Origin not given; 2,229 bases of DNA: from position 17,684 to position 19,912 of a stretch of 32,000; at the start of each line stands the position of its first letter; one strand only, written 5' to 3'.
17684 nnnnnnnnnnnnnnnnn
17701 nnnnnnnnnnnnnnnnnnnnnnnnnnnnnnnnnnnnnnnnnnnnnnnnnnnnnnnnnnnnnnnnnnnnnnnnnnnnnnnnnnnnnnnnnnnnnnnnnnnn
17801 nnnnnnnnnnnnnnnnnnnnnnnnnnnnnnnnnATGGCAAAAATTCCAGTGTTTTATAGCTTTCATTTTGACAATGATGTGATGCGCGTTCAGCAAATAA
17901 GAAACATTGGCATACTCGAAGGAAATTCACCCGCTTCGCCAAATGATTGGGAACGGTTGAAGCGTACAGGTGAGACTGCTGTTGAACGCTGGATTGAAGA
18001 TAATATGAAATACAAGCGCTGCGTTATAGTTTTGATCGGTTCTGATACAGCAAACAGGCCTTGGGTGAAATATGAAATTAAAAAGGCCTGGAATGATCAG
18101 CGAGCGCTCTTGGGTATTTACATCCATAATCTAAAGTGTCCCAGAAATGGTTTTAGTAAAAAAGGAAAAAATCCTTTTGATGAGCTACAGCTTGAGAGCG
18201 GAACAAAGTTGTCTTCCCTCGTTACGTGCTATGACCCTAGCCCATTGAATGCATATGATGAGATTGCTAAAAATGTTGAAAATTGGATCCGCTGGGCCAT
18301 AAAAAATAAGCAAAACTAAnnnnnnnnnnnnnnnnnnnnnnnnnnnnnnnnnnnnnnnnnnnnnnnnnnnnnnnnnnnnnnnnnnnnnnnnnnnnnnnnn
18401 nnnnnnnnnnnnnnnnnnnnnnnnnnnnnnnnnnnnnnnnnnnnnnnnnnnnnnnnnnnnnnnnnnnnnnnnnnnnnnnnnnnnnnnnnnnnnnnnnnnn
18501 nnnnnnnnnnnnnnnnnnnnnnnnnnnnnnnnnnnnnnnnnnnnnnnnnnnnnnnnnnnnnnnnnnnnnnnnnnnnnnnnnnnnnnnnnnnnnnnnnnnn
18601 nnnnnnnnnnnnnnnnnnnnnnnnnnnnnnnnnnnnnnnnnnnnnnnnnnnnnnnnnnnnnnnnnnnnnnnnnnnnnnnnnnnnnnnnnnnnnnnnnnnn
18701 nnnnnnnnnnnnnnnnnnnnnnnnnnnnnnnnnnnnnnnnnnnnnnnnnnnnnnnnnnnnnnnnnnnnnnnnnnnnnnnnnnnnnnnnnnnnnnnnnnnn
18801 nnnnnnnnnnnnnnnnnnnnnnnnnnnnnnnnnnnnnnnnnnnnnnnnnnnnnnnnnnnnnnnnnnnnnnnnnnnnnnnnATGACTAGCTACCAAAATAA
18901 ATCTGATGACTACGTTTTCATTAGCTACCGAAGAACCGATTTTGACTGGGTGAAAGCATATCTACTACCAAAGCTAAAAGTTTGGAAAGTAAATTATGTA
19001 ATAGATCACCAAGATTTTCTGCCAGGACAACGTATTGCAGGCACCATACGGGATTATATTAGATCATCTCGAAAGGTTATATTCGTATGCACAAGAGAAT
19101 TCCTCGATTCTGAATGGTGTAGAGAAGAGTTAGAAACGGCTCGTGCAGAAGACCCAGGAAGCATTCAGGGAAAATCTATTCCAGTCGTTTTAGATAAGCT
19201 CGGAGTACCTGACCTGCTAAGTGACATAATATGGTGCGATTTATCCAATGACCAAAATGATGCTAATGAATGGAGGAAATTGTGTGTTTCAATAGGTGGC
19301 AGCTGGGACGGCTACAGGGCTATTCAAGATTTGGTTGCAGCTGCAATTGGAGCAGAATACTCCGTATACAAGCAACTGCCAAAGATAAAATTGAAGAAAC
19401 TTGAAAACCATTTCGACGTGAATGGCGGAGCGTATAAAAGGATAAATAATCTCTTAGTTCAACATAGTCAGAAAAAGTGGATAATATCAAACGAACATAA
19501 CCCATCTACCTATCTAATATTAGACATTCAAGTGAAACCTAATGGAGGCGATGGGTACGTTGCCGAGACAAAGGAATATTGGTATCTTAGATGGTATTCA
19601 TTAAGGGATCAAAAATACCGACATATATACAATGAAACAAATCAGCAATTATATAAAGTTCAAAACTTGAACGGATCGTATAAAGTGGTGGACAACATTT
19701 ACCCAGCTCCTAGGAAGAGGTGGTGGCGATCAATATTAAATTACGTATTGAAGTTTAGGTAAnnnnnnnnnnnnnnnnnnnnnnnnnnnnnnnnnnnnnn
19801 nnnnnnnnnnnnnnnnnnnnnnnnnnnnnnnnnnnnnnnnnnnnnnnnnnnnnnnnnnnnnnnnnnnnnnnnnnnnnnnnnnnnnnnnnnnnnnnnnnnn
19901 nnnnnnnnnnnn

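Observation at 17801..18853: Two-gene cassette: ThsB-type TIR-like protein coupled to a small 3-TM protein, a candidate minimal TIR-membrane-effector defence module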

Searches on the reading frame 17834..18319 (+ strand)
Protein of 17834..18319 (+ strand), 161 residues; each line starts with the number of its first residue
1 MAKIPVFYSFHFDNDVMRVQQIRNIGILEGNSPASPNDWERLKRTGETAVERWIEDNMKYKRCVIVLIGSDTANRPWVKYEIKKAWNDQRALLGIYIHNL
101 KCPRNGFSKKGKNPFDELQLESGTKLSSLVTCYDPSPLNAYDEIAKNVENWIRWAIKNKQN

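Call 5: search_protein_families(library=pfam, proteins=[window:17834-18319:+], max_evalue=1)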
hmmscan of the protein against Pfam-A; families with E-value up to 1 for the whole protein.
window:17834-18319:+ (161 aa): 3 families
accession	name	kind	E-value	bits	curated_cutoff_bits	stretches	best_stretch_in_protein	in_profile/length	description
PF08937.16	ThsB_TIR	-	4e-24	85.4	21.2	1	7-101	1-99/100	Thoeris protein ThsB, TIR-like domain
PF13676.11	TIR_2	-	0.00012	23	28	1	46-107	37-100/122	TIR domain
PF02184.22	HAT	-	0.39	11.1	21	1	147-155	19-27/32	HAT (Half-A-TPR) repeat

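Call 6: search_protein_families(library=padloc, proteins=[window:17834-18319:+], max_evalue=1)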
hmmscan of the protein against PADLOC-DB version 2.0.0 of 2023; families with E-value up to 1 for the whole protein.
window:17834-18319:+ (161 aa): 5 families
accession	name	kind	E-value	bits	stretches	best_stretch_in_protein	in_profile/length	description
PDLC00433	ThsB1|ThsB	-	2.8e-70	233.6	1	5-160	4-162/164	TIR-like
PDLC04688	PDC-M50B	-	4.6e-60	200.5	1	4-159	3-159/162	-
PDLC00431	ThsB1|ThsB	-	3.8e-46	155.4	1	6-160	5-161/162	TIR-like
PDLC00418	ThsB1|ThsB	-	6.2e-07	27.4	1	49-101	52-104/155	TIR-like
PDLC00429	ThsB1|ThsB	-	0.02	13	1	47-92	51-97/167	TIR-like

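Call 7: search_protein_families(library=ncbifam, proteins=[window:17834-18319:+], max_evalue=1)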
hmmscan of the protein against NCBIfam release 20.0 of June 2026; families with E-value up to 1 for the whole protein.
window:17834-18319:+ (161 aa): 0 families

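Call 71: search_solved_structures(query=window:17834-18319:+, max_evalue=0.01, show_alignments=2)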
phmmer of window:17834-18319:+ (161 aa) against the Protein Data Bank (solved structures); distinct sequences matched with E-value up to 0.01: 3.
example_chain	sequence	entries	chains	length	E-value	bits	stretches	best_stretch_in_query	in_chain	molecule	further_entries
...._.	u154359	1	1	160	1.3e-58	200.6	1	3-157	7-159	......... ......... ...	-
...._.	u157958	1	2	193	9.5e-17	64.4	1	5-121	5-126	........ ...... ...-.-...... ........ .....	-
6lhy_A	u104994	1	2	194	9.7e-17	64.4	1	5-121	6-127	DUF1863 domain-containing protein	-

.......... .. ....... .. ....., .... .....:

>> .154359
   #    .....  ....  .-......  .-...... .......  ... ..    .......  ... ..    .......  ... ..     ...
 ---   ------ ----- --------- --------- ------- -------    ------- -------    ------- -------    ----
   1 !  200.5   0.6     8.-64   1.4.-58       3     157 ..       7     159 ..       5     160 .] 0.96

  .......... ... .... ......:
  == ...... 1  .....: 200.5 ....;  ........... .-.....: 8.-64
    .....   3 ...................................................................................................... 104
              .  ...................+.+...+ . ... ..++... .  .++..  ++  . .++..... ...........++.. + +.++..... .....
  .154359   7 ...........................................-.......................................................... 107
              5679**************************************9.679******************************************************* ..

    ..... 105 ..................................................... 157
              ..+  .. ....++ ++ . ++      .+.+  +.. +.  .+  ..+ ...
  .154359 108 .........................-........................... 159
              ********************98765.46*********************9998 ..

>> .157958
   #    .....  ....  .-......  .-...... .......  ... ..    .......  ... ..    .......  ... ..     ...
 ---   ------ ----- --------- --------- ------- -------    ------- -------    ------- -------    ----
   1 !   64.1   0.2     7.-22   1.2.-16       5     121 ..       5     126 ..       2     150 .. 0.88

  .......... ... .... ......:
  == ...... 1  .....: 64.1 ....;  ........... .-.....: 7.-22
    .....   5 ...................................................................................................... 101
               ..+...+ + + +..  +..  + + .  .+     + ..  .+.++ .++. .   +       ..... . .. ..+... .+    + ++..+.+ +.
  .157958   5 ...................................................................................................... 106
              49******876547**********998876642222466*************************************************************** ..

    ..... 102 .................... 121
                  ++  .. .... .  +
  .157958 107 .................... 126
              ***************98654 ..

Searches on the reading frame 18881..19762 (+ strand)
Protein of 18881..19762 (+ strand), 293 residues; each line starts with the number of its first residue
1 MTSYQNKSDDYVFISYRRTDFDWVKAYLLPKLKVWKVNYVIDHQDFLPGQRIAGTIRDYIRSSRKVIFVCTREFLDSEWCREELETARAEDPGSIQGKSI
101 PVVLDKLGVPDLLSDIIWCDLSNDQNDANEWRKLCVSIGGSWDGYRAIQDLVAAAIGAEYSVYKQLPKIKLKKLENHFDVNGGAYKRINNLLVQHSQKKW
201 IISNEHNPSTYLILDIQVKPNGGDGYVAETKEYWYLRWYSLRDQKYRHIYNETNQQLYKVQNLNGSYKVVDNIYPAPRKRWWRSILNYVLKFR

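Call 5: search_protein_families(library=pfam, proteins=[window:18881-19762:+], max_evalue=1)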
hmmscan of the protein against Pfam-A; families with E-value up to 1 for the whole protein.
window:18881-19762:+ (293 aa): 4 families
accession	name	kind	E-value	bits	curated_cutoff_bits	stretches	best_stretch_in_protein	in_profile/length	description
PF13676.11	TIR_2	-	4.8e-23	82.4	28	1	12-134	1-121/122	TIR domain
PF01582.25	TIR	-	1e-14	55.2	21.3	1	12-106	4-98/179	TIR domain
PF08937.16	ThsB_TIR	-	0.023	15.5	21.2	1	50-98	46-88/100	Thoeris protein ThsB, TIR-like domain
PF17479.7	DUF3048_C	-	0.028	15.2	25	1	175-256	29-104/114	Protein of unknown function (DUF3048) C-terminal domain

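Call 6: search_protein_families(library=padloc, proteins=[window:18881-19762:+], max_evalue=1)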
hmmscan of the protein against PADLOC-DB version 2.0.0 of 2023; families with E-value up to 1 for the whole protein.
window:18881-19762:+ (293 aa): 11 families
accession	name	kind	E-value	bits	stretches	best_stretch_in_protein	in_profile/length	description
PDLC03957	bSEFIR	-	1.3e-07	29.8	2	96-162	133-185/412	-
PDLC00434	ThsB1|ThsB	-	2.1e-06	25.1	1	10-90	139-219/396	TIR-like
PDLC05062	PDC-S66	-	1.6e-05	22.5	1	9-86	148-225/282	-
PDLC02012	SAVED5--SAVED_TIR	-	6.8e-05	20.1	1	3-87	5-91/404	-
PDLC00423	ThsB1|ThsB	-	0.00011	20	1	10-87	36-117/190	TIR-like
PDLC00436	ThsB1|ThsB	-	0.0014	16.1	1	6-88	32-117/183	TIR-like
PDLC02403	Aga_TIR-PNTD1-PNTD2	-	0.0022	15.1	1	41-90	34-84/443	Class I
PDLC02421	Aga_TIR-PNTD1-PNTD2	-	0.0024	15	1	10-90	4-85/430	Class I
PDLC00420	ThsB1|ThsB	-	0.011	12.9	1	31-105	22-99/319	TIR-like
PDLC02416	Aga_REase-TIR-PNTD1-PNTD2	-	0.022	11.4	1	7-122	153-264/572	Class I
PDLC01912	CARF6--CARF_CARF_CARF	-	0.025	11.9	1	233-292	71-127/312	-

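Call 7: search_protein_families(library=ncbifam, proteins=[window:18881-19762:+], max_evalue=1)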
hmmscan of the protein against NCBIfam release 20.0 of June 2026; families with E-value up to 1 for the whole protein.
window:18881-19762:+ (293 aa): 2 families
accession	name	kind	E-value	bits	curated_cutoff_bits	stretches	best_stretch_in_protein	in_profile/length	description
NF058526.1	Thoeris_type3_ThcB4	equivalog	2.5e-09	36.5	220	1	12-90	130-208/375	Thoeris type III anti-phage system protein ThcB4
NF042941.1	Retron_TIR_antiphage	equivalog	5e-05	22.3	600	1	11-103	341-432/464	TIR domain-containing anti-phage reverse transcriptase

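Call 73: find_related_loci(query=window:18881-19762:+, collection=metagenome_contigs, flank=4000)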
Query window:18881-19762:+ (293 aa) in metagenome_contigs; peptide patterns used: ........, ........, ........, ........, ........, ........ (x = any residue, [..] = any of these).
61 stretches matched a pattern, but none encodes a relative of the query by tblastn (E <= 1e-3).

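Call 74: find_homologous_proteins(query=window:18881-19762:+)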
Query window:18881-19762:+ (293 aa): 24 proteins with E <= 0.001 among 1132 candidates.
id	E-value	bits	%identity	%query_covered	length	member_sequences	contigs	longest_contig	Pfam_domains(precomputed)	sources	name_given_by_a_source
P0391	7.5e-183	625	91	100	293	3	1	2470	PF01582.26,PF13676.12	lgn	-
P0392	5.4e-142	490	73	95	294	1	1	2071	PF01582.26,PF13676.12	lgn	-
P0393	1.1e-104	368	57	91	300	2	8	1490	PF01582.26,PF13676.12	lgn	-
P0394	3.8e-93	330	51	96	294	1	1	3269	PF01582.26,PF13676.12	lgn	-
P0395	3.4e-65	238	57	62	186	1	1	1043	-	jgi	-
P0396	2.0e-53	200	54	53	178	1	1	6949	PF01582.26,PF13676.12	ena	-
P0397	6.0e-47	178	56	48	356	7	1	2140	PF01582.26,PF13676.12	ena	-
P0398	1.6e-46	177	55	48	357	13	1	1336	PF01582.26,PF13676.12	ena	-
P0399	5.8e-46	175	54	49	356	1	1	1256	PF01582.26,PF13676.12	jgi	jgi:hypothetical protein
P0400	7.5e-46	175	56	46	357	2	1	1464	PF01582.26,PF13676.12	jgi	-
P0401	1.0e-45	174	58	45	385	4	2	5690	PF01582.26,PF13676.12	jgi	-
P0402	1.5e-45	174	54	48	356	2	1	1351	PF01582.26,PF13676.12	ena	-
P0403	1.8e-45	174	53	49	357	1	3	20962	PF01582.26,PF13676.12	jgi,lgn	jgi:hypothetical protein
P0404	4.0e-45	172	54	48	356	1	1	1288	PF01582.26,PF13676.12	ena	-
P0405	8.0e-45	171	55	47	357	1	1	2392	PF01582.26,PF13676.12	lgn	-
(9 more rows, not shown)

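Call 75: find_encoding_contigs(protein=P0391, flank=3000, max_places=3)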
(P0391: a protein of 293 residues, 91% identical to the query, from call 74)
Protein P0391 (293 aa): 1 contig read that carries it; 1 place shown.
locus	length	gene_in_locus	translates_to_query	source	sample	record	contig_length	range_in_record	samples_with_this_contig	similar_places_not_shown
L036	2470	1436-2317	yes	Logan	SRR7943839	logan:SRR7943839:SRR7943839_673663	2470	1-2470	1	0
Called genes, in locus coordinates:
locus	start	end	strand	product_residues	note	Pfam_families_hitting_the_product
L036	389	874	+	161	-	PF08937:ThsB_TIR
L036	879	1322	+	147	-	-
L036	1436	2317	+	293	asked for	PF01582:TIR, PF13676:TIR_2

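Call 76: find_encoding_contigs(protein=P0394, flank=3000, max_places=3)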
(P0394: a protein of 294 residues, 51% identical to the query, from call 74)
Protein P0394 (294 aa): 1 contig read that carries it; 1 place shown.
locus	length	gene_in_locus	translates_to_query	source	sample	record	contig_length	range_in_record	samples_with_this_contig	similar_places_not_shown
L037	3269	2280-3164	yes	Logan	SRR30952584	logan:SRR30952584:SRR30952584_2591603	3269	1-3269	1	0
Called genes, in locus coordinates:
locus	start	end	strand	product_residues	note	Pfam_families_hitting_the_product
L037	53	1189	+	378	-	-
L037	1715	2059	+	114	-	PF13676:TIR_2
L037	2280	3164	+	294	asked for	PF01582:TIR, PF13676:TIR_2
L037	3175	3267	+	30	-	?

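Call 77: find_encoding_contigs(protein=P0392, flank=3000, max_places=3)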
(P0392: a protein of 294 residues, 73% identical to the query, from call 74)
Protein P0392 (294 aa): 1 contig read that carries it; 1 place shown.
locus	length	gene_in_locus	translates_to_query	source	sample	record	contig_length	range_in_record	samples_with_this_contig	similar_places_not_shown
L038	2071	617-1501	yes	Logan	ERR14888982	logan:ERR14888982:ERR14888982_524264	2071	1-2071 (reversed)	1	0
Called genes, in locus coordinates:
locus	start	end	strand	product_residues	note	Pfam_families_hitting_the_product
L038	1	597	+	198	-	?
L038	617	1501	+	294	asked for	PF01582:TIR, PF13676:TIR_2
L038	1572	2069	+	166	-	?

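Call 92: predict_structure(alignment_id=A6)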
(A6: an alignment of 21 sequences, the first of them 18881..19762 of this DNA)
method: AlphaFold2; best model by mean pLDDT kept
length: 293 residues; sequences in the alignment: 21
mean_pLDDT: 81.1   pTM: 0.55
mean pLDDT of the five models: 81.1, 80.1, 79.5, 78.7, 77.8
residues with pLDDT >= 90: 114; 70-90: 126; 50-70: 29; < 50: 24
segments of 3 or more residues with pLDDT < 50: 1-8, 44-53
pLDDT, mean of each block of 10 residues (from residue 1): 38 83 89 81 49 60 86 82 74 78 90 86 91 88 82 95 90 95 95 93 79 89 87 91 87 90 93 66 55 48
secondary structure, 60 per line:
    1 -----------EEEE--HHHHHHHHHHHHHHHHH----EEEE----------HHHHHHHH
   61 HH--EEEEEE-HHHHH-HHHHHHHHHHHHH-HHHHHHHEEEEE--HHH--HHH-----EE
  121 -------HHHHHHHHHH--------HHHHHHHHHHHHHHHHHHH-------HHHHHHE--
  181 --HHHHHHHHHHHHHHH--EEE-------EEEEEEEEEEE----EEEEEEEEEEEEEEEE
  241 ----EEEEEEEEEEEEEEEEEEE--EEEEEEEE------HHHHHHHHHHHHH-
elements in order: E12-15 H18-34 E39-42 H53-62 E65-70 H72-76 H78-90 H92-98 E99-103 H128-137 H146-164 H172-177 H183-197 E200-202 E210-220 E225-240 E245-263 E266-273 H280-292

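Call 94: fold_search(model_id=the predicted structure, library=pdb)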
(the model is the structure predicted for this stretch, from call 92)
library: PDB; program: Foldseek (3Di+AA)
matches with E <= 10: 1375; with E <= 0.001: 126
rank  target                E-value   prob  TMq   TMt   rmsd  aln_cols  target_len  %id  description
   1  7ylg                  5.4e-07  1.00  0.33  0.62   4.6       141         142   28  Crystal structure of the chicken Toll-like receptor 15 TIR domain (glutathione adduct) (released 2023-05-31)
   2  7ylf                  9.8e-07  1.00  0.33  0.63   4.7       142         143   30  Crystal structure of the chicken Toll-like receptor 15 TIR domain (2-mercaptoethanol adduct) (released 2023-05-31)
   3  1fyv                  2.0e-06  1.00  0.36  0.62   3.9       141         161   28  CRYSTAL STRUCTURE OF THE TIR DOMAIN OF HUMAN TLR1 (released 2000-11-22)
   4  7beq                  2.3e-06  1.00  0.37  0.73   3.4       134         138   23  MicroED structure of the MyD88 TIR domain higher-order assembly (released 2021-03-10)
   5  7nux                  2.6e-06  1.00  0.37  0.63   5.5       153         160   25  Crystal structure of the TIR domain of human TLR1 (crystallised without ZN2+ ions) (released 2021-08-25)
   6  4om7_A                4.9e-06  1.00  0.37  0.69   3.9       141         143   25  Crystal structure of TIR domain of TLR6 (released 2014-08-06)
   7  7nuw                  6.7e-06  1.00  0.34  0.59   4.2       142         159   27  Crystal structure of the TIR domain of human TLR1 (crystallised with Zn2+ ions) (released 2021-08-25)
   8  4w8h_A                7.5e-06  1.00  0.36  0.78   3.1       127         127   25  Crystal structure of the TIR domain of the Toll-related Receptor TRR-2 from the lower metazoan Hydra magnipapillata (c (released 2015-09-09)
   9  7nt7_MODEL_1_A        9.0e-06  1.00  0.32  0.52   5.0       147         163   26  Solution structure of toll like receptor 1 (TLR1) TIR domain (released 2021-08-25)
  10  4w8g                  9.6e-06  1.00  0.36  0.79   3.2       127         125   25  Crystal structure of the TIR domain of the Toll-related Receptor TRR-2 from the lower metazoan Hydra magnipapillata (cry (released 2015-09-09)
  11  8qlp_E                9.6e-06  1.00  0.38  0.28  22.9       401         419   10  CryoEM structure of the RNA/DNA bound SPARTA (BabAgo/TIR-APAZ) tetrameric complex (released 2024-01-31)
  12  1fyw                  1.2e-05  1.00  0.35  0.63   4.5       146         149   25  CRYSTAL STRUCTURE OF THE TIR DOMAIN OF HUMAN TLR2 (released 2000-11-22)
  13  8w8m_1A               1.3e-05  1.00  0.36  0.73   3.5       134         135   22  Cryo-EM structure of helical filament of MyD88 TIR (released 2024-09-04)
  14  2j67_A                1.3e-05  1.00  0.34  0.65   4.1       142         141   25  The TIR domain of human Toll-Like Receptor 10 (TLR10) (released 2006-09-27)
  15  1o77_C                1.4e-05  1.00  0.33  0.65   4.4       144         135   23  CRYSTAL STRUCTURE OF THE C713S MUTANT OF THE TIR DOMAIN OF HUMAN TLR2 (released 2002-11-21)
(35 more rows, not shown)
